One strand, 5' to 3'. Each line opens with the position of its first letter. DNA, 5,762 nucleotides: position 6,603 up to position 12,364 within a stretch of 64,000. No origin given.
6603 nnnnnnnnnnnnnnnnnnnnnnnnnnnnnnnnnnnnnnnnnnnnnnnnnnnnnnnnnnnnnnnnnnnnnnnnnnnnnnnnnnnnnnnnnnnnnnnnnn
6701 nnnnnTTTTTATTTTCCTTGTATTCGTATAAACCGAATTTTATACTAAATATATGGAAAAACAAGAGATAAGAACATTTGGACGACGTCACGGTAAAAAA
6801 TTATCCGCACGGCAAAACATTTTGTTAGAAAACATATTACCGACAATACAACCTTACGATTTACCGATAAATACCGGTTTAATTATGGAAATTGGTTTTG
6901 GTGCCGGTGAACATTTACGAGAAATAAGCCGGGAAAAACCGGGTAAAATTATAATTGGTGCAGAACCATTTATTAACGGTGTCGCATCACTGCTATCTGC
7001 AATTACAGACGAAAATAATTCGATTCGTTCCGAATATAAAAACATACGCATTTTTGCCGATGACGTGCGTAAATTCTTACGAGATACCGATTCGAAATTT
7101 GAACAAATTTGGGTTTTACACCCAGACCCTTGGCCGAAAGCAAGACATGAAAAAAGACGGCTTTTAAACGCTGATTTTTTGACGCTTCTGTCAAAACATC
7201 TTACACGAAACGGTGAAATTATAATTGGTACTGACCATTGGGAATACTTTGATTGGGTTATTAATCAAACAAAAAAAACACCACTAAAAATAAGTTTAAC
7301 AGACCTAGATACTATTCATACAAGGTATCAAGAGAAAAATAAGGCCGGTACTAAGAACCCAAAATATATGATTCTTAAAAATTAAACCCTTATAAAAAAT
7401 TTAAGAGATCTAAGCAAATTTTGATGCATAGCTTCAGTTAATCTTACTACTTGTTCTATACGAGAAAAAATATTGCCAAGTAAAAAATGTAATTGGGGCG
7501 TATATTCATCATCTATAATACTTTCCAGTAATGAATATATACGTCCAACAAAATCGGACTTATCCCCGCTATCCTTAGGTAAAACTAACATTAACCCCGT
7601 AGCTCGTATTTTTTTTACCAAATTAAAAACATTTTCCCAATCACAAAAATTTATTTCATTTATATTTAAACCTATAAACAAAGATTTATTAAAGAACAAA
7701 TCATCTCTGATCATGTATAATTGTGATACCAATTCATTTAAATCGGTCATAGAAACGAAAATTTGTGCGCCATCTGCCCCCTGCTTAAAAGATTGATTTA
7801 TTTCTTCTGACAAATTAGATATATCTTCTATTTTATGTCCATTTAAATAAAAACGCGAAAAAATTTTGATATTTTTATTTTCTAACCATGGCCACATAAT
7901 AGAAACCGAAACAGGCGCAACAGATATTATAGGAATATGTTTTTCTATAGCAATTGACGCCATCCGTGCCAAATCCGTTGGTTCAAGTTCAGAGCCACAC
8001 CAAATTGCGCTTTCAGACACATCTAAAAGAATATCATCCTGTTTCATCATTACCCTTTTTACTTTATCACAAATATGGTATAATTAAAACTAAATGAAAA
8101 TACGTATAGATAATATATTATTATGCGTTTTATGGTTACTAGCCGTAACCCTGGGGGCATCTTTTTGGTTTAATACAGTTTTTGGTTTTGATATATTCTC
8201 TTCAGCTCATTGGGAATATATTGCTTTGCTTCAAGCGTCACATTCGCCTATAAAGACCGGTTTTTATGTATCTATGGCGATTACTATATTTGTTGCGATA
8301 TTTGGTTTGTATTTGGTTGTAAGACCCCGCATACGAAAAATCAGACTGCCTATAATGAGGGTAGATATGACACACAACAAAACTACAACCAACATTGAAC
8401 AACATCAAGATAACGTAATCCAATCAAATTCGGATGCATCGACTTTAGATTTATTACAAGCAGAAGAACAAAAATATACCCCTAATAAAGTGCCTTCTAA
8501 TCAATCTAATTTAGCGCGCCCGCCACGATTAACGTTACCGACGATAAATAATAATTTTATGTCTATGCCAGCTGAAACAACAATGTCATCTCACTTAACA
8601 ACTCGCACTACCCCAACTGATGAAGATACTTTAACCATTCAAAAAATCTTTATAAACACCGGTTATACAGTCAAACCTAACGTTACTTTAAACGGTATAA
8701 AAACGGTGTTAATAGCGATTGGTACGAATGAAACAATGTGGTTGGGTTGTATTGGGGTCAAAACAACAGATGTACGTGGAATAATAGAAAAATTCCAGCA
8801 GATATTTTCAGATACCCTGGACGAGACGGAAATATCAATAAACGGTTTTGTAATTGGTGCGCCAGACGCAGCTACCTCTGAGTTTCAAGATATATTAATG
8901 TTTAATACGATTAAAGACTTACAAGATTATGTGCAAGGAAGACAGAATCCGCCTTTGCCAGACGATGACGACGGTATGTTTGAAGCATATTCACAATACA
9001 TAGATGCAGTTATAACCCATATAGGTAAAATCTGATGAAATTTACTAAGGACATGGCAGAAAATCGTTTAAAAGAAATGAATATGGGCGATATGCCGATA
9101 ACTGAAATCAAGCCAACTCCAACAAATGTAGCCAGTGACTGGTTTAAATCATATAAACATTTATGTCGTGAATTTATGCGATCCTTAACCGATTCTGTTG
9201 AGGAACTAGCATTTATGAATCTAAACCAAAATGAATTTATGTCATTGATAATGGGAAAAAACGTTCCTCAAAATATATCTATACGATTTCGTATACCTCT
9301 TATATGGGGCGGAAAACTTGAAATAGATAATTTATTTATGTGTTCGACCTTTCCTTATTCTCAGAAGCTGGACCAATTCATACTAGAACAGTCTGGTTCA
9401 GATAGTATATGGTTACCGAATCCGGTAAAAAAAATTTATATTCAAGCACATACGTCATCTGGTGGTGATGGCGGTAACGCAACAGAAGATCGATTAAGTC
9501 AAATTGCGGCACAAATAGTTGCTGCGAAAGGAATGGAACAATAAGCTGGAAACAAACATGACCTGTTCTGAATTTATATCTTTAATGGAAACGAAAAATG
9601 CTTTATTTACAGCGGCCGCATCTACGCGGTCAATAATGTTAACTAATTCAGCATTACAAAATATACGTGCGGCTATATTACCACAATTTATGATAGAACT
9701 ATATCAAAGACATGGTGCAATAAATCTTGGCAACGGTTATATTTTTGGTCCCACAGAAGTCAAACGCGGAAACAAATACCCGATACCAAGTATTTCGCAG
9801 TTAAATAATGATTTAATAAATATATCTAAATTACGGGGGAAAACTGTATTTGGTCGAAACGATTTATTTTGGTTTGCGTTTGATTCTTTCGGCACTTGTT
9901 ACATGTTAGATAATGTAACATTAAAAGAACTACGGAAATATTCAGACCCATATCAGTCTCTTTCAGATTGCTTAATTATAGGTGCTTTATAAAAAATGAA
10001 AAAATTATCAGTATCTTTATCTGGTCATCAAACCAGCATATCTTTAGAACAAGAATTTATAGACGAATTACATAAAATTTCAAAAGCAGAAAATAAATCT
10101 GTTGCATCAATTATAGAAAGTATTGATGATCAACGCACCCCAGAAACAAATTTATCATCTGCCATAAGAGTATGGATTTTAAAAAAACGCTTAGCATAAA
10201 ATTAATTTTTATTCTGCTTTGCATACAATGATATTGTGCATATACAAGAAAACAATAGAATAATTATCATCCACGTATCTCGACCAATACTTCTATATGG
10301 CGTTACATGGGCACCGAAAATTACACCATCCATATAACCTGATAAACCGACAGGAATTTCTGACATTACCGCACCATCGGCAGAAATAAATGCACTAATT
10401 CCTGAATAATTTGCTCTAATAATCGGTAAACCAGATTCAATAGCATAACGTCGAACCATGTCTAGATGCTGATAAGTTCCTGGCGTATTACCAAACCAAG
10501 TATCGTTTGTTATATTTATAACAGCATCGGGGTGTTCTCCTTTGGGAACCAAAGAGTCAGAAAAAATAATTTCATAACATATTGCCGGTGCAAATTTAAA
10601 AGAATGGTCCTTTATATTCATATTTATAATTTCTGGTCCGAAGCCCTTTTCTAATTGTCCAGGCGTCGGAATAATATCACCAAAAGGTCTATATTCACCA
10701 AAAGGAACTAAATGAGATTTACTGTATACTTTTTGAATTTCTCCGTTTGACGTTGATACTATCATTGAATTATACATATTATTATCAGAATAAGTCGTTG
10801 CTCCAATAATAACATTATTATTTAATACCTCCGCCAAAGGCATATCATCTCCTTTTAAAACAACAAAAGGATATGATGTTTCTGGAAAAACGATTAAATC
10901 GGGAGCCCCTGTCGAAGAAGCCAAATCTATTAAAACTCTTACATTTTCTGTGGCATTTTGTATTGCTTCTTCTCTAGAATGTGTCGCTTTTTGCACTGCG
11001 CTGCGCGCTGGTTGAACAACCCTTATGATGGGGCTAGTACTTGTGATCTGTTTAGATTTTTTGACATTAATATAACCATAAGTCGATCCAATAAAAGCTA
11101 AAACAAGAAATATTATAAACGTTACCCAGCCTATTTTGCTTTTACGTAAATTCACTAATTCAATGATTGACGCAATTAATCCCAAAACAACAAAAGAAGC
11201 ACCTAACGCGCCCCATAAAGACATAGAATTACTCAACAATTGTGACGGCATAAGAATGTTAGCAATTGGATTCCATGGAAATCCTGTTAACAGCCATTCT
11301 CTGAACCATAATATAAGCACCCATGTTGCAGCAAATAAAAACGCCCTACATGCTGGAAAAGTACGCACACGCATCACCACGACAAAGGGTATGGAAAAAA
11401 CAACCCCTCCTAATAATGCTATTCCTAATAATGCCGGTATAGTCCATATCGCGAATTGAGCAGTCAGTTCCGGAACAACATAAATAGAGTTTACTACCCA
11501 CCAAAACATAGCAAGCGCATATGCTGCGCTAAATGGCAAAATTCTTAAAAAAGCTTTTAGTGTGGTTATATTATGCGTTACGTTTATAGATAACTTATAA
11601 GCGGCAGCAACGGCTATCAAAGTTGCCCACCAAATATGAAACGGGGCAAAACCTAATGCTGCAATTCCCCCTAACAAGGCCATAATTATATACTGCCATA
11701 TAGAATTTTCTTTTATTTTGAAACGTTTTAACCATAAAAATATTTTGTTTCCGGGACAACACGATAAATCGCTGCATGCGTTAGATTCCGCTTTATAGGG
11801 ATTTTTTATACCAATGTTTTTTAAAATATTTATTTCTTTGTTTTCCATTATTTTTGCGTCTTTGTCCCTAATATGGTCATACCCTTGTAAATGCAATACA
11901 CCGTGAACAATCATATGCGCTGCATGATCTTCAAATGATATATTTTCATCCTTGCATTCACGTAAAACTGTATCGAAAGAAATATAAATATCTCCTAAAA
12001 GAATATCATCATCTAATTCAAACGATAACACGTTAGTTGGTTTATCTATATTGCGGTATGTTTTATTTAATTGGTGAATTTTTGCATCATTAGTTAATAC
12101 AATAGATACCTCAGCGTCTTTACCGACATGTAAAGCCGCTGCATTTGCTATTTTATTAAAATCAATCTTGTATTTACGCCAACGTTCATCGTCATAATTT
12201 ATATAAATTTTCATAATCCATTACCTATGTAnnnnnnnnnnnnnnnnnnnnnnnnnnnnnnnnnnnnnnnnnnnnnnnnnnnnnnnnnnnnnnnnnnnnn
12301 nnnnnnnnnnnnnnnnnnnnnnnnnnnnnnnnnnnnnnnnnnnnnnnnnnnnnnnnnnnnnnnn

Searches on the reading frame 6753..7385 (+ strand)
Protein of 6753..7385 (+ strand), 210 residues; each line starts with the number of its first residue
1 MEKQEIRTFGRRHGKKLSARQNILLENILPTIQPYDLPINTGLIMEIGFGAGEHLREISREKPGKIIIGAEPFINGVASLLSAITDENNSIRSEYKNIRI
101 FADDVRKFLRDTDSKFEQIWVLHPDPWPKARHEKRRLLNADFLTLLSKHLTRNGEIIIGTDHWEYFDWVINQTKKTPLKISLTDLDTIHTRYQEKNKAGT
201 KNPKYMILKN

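Call 53: search_protein_families(library=pfam, proteins=[window:6753-7385:+], max_evalue=0.00001)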
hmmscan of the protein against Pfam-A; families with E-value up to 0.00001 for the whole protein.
window:6753-7385:+ (210 aa): 1 family
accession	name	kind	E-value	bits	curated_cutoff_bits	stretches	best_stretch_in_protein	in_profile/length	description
PF02390.23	Methyltransf_4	-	2.7e-31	108.8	24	1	43-191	4-148/173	Putative methyltransferase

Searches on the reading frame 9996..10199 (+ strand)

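Call 13: search_protein_families(library=pfam, proteins=[window:9996-10199:+], max_evalue=0.001)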
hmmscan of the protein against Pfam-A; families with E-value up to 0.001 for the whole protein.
window:9996-10199:+ (67 aa): 1 family
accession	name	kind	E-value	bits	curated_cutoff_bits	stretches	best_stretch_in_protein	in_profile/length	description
PF13467.12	RHH_4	-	9.5e-21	74.1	25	1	2-63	2-65/67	Ribbon-helix-helix domain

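Call 50: search_protein_families(library=phrogs, proteins=[window:9996-10199:+], max_evalue=0.001)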
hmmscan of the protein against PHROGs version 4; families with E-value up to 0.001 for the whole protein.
window:9996-10199:+ (67 aa): 0 families

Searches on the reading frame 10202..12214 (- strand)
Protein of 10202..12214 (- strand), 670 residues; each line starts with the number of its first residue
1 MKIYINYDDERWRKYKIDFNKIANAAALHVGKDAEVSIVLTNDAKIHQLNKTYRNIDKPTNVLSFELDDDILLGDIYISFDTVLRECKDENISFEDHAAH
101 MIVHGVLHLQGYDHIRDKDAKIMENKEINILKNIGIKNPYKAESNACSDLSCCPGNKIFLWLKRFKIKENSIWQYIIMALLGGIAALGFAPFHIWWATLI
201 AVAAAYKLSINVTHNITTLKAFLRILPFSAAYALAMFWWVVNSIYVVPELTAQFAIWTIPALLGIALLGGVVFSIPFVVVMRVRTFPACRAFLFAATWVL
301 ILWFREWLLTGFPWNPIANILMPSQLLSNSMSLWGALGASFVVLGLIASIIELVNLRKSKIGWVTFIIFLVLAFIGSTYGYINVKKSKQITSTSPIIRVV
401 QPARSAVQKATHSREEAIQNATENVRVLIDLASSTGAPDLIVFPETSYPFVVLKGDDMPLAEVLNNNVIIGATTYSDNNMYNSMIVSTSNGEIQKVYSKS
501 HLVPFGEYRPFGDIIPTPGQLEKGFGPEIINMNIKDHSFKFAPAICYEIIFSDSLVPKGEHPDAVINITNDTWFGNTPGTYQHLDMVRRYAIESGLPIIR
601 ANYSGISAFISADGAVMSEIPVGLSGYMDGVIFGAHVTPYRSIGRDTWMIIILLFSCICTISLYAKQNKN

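Call 13: search_protein_families(library=pfam, proteins=[window:10202-12214:-], max_evalue=0.001)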
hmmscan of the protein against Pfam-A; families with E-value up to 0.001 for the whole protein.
window:10202-12214:- (670 aa): 3 families
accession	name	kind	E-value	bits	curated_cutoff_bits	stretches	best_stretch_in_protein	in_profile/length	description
PF02130.23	YbeY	-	9.7e-36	122.9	25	1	15-133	7-128/129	Endoribonuclease YbeY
PF00795.27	CN_hydrolase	-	2.3e-21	76.7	23.2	1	423-620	19-234/256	Carbon-nitrogen hydrolase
PF20154.4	LNT_N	-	4.1e-17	63.2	27.1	1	182-344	2-154/159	Apolipoprotein N-acyltransferase N-terminal domain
